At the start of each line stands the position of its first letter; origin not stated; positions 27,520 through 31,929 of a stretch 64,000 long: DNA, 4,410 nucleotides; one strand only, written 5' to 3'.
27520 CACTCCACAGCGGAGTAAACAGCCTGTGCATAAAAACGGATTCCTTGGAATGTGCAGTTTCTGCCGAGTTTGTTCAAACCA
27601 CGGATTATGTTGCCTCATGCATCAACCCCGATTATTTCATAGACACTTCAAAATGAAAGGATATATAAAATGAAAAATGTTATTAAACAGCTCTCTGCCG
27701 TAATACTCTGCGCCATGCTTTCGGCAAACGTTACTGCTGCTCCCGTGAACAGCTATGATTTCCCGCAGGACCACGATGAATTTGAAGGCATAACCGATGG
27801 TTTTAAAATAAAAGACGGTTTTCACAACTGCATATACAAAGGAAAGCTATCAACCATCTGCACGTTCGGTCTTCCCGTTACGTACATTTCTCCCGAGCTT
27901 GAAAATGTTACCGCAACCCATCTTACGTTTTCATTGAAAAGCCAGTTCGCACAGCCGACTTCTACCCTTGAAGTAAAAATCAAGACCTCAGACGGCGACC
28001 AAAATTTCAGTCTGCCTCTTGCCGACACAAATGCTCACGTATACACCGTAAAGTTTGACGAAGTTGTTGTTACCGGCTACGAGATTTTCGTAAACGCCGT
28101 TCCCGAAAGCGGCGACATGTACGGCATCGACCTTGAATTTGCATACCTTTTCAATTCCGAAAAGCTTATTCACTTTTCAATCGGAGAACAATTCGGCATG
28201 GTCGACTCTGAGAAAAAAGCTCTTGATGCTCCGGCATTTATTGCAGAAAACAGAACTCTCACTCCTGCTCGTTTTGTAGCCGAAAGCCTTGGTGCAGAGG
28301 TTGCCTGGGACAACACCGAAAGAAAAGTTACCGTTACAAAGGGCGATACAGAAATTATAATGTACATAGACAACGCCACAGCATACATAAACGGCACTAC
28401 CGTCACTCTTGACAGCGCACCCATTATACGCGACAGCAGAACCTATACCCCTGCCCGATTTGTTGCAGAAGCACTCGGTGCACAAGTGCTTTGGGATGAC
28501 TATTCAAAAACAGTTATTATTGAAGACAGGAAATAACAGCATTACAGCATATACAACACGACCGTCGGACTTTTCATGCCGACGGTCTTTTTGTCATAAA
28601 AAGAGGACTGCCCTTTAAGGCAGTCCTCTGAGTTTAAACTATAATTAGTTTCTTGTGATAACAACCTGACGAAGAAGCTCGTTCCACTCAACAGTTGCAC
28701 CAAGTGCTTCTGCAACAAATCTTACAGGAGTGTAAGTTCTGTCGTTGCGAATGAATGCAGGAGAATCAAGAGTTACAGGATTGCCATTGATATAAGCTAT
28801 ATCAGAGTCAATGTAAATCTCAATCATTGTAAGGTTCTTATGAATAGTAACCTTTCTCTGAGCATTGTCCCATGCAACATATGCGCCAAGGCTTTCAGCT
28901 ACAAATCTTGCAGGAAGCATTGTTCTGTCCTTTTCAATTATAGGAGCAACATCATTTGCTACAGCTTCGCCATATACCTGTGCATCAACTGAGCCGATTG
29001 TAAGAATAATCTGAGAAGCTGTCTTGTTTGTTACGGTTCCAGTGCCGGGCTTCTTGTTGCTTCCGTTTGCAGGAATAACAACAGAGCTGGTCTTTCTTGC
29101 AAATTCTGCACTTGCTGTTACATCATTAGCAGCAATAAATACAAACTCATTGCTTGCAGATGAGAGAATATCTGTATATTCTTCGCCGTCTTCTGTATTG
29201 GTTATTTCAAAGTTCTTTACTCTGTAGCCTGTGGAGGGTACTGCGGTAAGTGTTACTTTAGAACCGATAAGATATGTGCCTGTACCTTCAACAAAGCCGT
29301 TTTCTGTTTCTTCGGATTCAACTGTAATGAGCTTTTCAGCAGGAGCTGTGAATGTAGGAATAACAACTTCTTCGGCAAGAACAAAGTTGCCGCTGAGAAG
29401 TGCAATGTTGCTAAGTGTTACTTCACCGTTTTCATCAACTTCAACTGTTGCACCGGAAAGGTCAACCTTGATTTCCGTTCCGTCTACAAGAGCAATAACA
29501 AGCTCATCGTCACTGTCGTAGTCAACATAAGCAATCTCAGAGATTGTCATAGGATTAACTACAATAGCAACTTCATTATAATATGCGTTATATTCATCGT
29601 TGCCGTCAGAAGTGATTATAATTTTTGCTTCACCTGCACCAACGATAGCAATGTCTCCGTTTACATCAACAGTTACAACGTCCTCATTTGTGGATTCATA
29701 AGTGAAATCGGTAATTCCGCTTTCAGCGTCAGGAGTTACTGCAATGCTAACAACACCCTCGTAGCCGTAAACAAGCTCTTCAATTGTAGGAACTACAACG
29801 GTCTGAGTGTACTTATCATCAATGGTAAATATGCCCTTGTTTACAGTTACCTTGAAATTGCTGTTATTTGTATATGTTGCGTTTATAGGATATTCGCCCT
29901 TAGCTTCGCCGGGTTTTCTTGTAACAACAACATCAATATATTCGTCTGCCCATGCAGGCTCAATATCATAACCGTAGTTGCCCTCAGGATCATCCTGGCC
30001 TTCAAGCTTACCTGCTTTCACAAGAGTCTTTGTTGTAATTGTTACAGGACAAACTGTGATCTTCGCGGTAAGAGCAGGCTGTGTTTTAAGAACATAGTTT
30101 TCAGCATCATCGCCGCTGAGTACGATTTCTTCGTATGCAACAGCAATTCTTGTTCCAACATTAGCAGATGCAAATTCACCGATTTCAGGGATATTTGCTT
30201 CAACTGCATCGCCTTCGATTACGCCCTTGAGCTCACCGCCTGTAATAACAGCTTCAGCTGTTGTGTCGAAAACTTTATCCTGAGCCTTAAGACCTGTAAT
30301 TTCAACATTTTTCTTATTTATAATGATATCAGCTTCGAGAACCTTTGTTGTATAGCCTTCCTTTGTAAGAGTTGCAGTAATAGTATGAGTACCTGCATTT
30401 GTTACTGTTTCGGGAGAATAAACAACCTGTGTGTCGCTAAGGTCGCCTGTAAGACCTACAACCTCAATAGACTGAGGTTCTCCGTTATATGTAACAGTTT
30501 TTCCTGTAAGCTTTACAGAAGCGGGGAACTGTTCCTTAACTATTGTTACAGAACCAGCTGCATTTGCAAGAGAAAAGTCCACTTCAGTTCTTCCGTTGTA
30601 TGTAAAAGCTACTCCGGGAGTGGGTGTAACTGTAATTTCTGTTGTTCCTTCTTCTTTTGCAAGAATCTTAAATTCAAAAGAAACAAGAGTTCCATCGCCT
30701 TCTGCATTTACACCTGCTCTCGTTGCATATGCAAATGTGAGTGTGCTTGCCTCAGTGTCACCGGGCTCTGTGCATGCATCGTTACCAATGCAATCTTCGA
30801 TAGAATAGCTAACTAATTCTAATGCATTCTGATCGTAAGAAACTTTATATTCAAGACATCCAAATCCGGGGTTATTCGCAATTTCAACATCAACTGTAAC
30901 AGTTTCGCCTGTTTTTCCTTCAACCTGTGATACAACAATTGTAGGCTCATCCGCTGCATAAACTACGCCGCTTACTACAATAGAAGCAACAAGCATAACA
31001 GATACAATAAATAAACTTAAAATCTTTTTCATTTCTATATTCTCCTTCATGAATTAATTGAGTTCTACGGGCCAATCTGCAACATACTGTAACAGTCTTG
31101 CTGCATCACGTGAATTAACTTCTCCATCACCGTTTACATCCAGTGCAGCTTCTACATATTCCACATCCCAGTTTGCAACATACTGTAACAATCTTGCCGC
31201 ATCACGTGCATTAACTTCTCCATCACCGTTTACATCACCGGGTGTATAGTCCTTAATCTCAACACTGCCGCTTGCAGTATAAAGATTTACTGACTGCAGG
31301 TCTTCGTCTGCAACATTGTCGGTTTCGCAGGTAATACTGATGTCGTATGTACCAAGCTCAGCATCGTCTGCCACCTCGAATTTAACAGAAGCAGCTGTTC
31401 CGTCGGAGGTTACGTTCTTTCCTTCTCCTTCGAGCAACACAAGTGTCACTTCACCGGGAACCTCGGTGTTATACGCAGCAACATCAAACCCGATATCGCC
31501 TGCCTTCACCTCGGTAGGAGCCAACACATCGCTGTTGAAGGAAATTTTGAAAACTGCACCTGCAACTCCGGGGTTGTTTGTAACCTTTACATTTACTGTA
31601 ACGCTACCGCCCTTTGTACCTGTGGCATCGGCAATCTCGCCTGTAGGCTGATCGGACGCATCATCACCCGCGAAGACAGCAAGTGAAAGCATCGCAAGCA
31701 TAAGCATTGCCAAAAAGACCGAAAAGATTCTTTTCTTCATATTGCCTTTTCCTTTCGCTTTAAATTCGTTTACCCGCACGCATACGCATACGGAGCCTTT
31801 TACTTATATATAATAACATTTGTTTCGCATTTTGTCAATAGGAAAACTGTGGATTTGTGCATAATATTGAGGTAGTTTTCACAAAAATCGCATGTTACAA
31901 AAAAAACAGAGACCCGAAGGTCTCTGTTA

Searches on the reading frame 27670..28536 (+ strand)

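Call 25: search_protein_families(library=pfam, proteins=[window:27670-28536:+], max_evalue=0.00001)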
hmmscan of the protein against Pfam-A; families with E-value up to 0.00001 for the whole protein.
window:27670-28536:+ (288 aa): 1 family
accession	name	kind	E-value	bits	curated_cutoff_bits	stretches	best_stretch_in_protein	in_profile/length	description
PF07833.16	Cu_amine_oxidN1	-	2.4e-38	130.8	24.2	1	178-284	2-108/108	Copper amine oxidase N-terminal domain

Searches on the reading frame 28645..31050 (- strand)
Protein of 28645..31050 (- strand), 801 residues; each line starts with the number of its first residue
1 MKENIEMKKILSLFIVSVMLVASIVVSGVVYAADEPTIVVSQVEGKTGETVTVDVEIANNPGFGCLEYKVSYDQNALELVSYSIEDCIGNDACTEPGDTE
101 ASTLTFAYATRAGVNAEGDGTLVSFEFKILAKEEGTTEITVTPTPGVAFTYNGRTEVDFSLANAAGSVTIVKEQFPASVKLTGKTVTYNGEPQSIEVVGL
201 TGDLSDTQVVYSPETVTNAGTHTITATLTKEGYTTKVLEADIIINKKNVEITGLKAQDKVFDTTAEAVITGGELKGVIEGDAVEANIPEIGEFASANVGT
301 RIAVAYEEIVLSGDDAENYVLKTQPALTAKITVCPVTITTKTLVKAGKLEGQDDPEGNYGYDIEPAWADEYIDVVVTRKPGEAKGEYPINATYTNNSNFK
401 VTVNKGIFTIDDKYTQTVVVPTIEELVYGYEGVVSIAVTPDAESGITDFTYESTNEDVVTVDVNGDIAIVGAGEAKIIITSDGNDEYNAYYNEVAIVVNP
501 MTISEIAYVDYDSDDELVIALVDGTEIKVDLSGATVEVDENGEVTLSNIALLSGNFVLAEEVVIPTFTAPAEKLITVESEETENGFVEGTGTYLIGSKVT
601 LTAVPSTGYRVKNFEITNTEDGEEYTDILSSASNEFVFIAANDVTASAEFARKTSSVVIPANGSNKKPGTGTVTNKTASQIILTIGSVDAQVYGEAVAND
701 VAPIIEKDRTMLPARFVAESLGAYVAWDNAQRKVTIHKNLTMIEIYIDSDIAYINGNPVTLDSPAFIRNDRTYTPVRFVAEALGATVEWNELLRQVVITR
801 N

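Call 16: search_protein_families(library=pfam, proteins=[window:28645-31050:-], max_evalue=0.00001)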
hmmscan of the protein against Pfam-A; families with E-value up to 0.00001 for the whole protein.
window:28645-31050:- (801 aa): 3 families
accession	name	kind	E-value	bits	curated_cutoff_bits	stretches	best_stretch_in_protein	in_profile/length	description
PF07833.16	Cu_amine_oxidN1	-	4.7e-52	174.9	24.2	2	694-798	4-108/108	Copper amine oxidase N-terminal domain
PF18657.6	YDG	-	2.3e-15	57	25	1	246-324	2-83/85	YDG domain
PF18998.6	Flg_new_2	-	4.6e-08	33.4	23.6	1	576-653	2-72/73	Divergent InlB B-repeat domain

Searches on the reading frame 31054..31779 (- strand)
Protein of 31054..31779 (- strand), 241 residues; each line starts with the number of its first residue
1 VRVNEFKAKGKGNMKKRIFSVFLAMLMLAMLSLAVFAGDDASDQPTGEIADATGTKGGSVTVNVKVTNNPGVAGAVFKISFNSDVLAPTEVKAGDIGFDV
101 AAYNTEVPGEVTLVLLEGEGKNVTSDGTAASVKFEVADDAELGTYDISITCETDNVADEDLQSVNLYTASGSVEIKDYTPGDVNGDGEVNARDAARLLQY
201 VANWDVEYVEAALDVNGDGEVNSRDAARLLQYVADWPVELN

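Call 16: search_protein_families(library=pfam, proteins=[window:31054-31779:-], max_evalue=0.00001)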
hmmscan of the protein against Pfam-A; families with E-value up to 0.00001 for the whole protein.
window:31054-31779:- (241 aa): 2 families
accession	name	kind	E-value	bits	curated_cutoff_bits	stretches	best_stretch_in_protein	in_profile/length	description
PF00404.24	Dockerin_1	-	1.1e-16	61.2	22.9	1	180-233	1-56/57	Dockerin type I domain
PF00963.24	Cohesin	-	6.8e-13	49.4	24.1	1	48-175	4-139/139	Cohesin domain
